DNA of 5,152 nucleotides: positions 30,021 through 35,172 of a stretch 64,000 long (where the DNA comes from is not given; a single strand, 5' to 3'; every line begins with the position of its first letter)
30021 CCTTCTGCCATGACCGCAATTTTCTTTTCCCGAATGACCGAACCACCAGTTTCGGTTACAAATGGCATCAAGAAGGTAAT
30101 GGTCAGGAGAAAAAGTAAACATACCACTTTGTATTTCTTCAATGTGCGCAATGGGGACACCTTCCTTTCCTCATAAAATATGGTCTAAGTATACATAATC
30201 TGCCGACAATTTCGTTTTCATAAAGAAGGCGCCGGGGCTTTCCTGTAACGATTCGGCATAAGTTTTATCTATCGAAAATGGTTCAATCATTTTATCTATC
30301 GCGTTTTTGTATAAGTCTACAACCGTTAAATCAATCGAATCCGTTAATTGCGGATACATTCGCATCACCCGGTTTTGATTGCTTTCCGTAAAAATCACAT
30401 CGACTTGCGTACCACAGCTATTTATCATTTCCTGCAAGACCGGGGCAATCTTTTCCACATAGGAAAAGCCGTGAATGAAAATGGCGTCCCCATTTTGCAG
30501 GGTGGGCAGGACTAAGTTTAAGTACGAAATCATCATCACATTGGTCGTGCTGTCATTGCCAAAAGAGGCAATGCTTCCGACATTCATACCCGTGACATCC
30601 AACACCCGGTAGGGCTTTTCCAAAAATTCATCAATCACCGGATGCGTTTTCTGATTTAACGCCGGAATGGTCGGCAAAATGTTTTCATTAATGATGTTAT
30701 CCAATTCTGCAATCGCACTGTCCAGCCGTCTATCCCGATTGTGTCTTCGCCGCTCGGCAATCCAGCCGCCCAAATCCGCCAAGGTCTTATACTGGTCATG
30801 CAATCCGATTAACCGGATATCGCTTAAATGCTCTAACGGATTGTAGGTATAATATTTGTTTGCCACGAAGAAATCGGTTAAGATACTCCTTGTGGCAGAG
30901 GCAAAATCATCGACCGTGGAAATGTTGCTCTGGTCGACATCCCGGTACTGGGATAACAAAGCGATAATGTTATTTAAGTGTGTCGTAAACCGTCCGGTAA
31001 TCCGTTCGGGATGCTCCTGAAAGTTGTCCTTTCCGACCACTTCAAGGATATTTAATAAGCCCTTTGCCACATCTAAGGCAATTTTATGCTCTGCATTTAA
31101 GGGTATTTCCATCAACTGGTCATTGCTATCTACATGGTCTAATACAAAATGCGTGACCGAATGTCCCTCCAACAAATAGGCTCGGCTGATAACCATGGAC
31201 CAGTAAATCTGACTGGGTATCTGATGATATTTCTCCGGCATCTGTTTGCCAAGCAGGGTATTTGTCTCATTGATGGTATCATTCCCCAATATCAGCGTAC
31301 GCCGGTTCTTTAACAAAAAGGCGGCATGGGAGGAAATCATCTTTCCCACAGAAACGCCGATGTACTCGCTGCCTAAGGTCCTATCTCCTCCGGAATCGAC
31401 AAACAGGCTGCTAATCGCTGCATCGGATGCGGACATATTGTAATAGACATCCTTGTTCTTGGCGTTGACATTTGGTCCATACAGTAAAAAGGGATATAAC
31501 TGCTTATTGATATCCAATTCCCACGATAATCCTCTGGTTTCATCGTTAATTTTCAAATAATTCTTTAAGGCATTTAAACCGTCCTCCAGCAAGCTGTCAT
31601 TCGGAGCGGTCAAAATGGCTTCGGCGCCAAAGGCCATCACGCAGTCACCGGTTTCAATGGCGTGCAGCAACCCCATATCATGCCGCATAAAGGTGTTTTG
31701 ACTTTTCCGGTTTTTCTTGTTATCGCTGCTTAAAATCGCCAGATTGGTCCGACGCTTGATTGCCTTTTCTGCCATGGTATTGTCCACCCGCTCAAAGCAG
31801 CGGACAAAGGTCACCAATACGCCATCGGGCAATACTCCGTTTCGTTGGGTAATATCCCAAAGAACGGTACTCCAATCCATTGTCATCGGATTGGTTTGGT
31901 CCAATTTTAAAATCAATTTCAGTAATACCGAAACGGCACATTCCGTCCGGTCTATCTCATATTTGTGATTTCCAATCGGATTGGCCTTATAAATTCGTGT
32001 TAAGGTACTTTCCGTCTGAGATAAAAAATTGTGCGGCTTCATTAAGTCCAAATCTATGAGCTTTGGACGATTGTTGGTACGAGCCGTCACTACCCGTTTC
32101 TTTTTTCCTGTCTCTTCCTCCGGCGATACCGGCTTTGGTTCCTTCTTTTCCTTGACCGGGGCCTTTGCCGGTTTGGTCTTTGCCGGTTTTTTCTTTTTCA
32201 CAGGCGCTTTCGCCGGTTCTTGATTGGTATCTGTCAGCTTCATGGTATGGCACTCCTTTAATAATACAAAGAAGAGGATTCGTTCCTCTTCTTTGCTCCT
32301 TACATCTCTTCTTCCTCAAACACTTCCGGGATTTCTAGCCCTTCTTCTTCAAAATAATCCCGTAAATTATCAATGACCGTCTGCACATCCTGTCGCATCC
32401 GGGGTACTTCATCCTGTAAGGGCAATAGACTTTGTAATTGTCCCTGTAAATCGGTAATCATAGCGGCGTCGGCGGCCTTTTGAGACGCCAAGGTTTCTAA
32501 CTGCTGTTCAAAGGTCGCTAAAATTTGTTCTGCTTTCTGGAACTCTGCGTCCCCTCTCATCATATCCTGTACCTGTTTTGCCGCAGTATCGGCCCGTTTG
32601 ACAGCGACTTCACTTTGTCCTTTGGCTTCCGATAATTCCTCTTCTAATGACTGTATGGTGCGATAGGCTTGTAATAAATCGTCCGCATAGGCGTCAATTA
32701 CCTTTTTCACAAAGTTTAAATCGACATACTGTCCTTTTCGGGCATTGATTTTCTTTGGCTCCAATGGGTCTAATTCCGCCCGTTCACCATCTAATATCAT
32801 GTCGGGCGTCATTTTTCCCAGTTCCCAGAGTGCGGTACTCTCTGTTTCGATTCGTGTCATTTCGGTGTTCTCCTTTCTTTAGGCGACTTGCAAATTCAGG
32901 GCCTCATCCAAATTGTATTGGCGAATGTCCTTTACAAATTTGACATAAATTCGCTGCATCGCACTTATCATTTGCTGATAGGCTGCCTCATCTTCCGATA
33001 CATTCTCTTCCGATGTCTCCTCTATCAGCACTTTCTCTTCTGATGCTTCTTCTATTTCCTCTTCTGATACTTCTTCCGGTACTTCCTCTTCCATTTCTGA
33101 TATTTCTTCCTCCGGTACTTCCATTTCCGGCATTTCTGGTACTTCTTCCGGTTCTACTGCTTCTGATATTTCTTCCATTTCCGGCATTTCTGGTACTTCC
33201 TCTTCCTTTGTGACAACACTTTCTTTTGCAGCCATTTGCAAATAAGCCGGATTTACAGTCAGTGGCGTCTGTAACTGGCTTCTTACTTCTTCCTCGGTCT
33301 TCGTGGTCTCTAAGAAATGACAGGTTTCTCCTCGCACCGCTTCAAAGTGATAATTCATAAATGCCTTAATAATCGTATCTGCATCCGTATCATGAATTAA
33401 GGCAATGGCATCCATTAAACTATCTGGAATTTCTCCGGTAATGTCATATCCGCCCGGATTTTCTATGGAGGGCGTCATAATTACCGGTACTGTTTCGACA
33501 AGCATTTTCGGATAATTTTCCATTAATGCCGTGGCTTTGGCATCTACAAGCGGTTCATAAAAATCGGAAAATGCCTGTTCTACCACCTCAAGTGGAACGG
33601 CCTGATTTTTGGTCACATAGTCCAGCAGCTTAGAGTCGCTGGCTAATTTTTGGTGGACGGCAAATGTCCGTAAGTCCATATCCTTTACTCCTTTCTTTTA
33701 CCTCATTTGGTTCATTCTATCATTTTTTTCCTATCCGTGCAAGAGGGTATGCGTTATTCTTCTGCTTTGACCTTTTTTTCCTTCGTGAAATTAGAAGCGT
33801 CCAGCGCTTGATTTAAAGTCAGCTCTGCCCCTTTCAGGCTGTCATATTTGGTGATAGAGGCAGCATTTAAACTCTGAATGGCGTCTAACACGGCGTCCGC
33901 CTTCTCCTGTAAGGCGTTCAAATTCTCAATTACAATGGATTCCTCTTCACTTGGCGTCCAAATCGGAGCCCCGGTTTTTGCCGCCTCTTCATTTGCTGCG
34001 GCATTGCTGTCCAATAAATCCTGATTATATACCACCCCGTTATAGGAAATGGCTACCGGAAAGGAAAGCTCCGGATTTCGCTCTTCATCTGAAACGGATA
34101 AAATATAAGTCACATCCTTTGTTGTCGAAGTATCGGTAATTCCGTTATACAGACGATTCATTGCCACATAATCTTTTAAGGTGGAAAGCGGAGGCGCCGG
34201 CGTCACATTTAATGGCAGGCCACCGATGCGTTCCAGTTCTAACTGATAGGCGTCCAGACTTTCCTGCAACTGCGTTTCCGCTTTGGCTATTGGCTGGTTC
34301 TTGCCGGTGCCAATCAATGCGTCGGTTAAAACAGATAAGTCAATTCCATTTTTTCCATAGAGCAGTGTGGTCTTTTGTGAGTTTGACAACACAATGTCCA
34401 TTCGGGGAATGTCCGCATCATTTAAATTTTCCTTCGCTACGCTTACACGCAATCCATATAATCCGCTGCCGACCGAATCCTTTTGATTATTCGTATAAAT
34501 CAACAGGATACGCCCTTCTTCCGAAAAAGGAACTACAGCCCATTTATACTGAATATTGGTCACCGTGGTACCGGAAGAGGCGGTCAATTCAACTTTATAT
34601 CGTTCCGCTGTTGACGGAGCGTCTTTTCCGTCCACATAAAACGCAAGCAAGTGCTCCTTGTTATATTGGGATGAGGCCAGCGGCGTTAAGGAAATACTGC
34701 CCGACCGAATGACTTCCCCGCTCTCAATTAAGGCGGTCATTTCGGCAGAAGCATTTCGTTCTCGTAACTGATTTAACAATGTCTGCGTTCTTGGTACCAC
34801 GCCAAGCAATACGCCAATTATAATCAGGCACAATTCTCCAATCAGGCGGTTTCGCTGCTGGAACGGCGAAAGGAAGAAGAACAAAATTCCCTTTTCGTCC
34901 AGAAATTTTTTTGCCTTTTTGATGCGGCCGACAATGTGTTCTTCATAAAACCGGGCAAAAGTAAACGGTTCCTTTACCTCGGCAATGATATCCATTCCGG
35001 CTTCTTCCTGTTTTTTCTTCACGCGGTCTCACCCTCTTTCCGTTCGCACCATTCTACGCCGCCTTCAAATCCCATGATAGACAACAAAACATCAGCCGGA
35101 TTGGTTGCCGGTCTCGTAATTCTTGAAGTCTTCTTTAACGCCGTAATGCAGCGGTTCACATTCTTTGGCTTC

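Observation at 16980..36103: Type-IV-secretion-like envelope apparatus with no canonical T4SS ATPase, coupling protein or relaxase in 19 kb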

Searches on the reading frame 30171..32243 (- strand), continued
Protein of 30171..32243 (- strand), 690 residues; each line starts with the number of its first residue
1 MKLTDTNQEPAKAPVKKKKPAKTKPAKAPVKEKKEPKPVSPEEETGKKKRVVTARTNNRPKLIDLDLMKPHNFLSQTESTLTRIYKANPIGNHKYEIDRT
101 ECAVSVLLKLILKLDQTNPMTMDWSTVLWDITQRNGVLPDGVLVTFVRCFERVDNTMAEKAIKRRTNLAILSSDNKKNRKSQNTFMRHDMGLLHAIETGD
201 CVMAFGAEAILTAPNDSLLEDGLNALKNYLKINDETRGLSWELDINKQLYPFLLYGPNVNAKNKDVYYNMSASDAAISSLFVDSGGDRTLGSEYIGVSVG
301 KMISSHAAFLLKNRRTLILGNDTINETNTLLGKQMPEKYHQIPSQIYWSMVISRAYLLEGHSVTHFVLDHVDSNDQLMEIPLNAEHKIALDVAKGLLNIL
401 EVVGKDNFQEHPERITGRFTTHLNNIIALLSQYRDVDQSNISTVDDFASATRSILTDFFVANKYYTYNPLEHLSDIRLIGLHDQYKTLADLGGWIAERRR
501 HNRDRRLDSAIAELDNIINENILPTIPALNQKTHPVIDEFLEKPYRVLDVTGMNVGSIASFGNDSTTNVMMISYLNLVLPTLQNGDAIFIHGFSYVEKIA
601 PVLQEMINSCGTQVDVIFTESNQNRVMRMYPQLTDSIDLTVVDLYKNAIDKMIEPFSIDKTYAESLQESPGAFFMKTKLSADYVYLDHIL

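Call 98: get_annotated_region(hit=H4, flank=14000)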
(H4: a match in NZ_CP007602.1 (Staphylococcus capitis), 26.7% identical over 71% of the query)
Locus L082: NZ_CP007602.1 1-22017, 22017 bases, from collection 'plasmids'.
description: Staphylococcus capitis subsp. capitis strain AYP1020 plasmid pAYP1020, complete sequence
organism: Staphylococcus capitis (NCBI taxid 72758)
taxonomy: Bacteria; Bacillota; Bacilli; Bacillales; Staphylococcaceae; Staphylococcus; Staphylococcus capitis
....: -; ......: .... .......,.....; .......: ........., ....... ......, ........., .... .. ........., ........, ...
typing (MOB-suite, as given by PLSDB): non-mobilizable; replicon rep_cluster_822
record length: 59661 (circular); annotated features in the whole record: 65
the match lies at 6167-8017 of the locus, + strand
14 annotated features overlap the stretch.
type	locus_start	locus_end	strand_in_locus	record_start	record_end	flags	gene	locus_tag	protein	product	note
CDS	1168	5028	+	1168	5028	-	-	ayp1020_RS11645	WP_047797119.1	TraM recognition domain-containing protein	-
CDS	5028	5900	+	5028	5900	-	-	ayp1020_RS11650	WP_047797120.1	hypothetical protein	-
CDS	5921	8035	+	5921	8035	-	-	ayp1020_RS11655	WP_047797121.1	hypothetical protein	-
CDS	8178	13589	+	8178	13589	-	-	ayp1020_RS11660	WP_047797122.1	hypothetical protein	-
CDS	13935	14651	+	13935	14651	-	-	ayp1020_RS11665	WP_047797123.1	hypothetical protein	-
CDS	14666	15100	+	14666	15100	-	-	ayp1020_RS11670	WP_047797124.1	hypothetical protein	-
CDS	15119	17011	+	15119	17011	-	-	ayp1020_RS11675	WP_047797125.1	DNA topoisomerase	GO:0006265 - DNA topological change [Evidence IEA]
CDS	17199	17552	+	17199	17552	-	-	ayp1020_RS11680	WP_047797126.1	hypothetical protein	-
CDS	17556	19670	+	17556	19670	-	-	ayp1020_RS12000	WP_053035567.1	phage tail tip lysozyme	-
CDS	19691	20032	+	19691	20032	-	-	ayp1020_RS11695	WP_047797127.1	hypothetical protein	-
CDS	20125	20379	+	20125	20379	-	-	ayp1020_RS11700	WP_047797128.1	hypothetical protein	-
CDS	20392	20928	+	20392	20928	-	-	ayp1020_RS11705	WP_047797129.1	hypothetical protein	-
CDS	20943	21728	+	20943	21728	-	-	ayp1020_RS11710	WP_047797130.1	hypothetical protein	-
CDS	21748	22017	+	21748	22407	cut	-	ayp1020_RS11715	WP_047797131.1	CPBP family intramembrane glutamic endopeptidase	GO:0071586 - CAAX-box protein processing [Evidence IEA]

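Call 100: get_annotated_region(hit=H6, flank=20000)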
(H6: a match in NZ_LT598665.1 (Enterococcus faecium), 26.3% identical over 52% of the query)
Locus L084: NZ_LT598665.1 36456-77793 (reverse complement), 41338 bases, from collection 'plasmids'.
description: Enterococcus faecium isolate Ef_aus00233 plasmid 3
organism: Enterococcus faecium (NCBI taxid 1352)
taxonomy: Bacteria; Bacillota; Bacilli; Lactobacillales; Enterococcaceae; Enterococcus; Enterococcus faecium
host: -; source: Homo sapiens,clinical; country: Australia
typing (MOB-suite, as given by PLSDB): non-mobilizable
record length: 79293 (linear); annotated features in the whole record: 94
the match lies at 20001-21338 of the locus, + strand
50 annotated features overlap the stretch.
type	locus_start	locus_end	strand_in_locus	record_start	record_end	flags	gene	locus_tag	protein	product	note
CDS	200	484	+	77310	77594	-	-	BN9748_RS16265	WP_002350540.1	hypothetical protein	-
CDS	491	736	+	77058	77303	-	-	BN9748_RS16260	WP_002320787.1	hypothetical protein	-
CDS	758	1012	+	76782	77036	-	-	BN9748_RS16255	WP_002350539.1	hypothetical protein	-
CDS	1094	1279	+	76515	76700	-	-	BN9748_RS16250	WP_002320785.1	type II toxin-antitoxin system HicA family toxin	-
CDS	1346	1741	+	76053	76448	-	-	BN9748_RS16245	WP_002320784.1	type II toxin-antitoxin system HicB family antitoxin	-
CDS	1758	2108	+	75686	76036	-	-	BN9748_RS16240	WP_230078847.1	hypothetical protein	-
CDS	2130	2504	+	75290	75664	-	-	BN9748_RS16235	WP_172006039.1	hypothetical protein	-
CDS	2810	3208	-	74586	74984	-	-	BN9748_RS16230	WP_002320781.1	type II toxin-antitoxin system HicB family antitoxin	-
CDS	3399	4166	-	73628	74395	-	-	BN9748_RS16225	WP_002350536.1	replication initiation protein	GO:0006270 - DNA replication initiation [Evidence IEA]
CDS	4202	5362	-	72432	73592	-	-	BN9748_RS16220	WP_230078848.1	RepB family plasmid replication initiator protein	GO:0006270 - DNA replication initiation [Evidence IEA]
CDS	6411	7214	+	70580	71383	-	-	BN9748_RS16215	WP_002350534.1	replication initiation protein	GO:0006270 - DNA replication initiation [Evidence IEA]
CDS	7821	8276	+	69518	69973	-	-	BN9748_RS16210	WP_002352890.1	hypothetical protein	-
CDS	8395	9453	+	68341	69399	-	-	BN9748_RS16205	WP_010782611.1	hypothetical protein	-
CDS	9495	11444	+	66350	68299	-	-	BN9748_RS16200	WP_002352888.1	AAA family ATPase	-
CDS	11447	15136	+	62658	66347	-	-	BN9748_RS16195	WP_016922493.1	DUF3659 domain-containing protein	-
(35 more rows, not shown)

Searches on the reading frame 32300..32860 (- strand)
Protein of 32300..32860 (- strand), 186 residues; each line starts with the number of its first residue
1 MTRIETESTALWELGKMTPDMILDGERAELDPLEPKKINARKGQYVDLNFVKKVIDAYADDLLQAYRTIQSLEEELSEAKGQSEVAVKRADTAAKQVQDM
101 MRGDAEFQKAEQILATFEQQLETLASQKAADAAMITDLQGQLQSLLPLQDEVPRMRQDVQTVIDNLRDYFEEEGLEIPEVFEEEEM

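Call 5: search_protein_families(library=pfam, proteins=[window:32300-32860:-], max_evalue=0.01)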
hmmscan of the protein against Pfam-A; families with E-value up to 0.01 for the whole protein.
window:32300-32860:- (186 aa): 3 families
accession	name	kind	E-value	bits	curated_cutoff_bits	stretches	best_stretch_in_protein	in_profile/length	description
PF05557.18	MAD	-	7.7e-05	21.7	30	1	48-163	99-217/661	Mitotic checkpoint protein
PF16740.10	SKA2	-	0.0012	19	30.1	1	105-164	9-66/110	Spindle and kinetochore-associated protein 2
PF15742.10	DUF4686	-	0.0065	16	31.3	1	38-116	167-245/384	Domain of unknown function (DUF4686)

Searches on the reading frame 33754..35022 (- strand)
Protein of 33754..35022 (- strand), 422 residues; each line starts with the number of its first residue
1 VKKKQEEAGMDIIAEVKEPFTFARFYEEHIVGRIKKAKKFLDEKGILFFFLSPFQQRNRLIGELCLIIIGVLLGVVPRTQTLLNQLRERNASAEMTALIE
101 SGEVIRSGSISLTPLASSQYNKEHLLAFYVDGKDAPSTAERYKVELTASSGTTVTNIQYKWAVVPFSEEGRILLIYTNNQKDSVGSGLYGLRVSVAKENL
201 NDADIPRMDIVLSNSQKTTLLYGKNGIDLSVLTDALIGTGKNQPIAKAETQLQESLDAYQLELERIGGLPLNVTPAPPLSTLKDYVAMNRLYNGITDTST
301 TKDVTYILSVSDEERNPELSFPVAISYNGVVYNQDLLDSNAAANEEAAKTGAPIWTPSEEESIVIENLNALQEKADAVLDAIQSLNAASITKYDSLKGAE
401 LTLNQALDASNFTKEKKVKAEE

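Call 5: search_protein_families(library=pfam, proteins=[window:33754-35022:-], max_evalue=0.01)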
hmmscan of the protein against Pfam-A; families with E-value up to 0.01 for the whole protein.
window:33754-35022:- (422 aa): 0 families

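Call 10: search_protein_families(library=phrogs, proteins=[window:33754-35022:-], max_evalue=0.01)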
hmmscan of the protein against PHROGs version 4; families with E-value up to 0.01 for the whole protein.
window:33754-35022:- (422 aa): 1 family
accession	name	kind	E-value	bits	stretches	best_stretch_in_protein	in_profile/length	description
phrog_1070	-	moron, auxiliary metabolic gene and host takeover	0.0069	17.2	0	298-414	61-161/196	anti-sigma factor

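Call 11: search_protein_families(library=ncbifam, proteins=[window:33754-35022:-], max_evalue=0.01)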
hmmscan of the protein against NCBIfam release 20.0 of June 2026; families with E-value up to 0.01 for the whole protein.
window:33754-35022:- (422 aa): 0 families
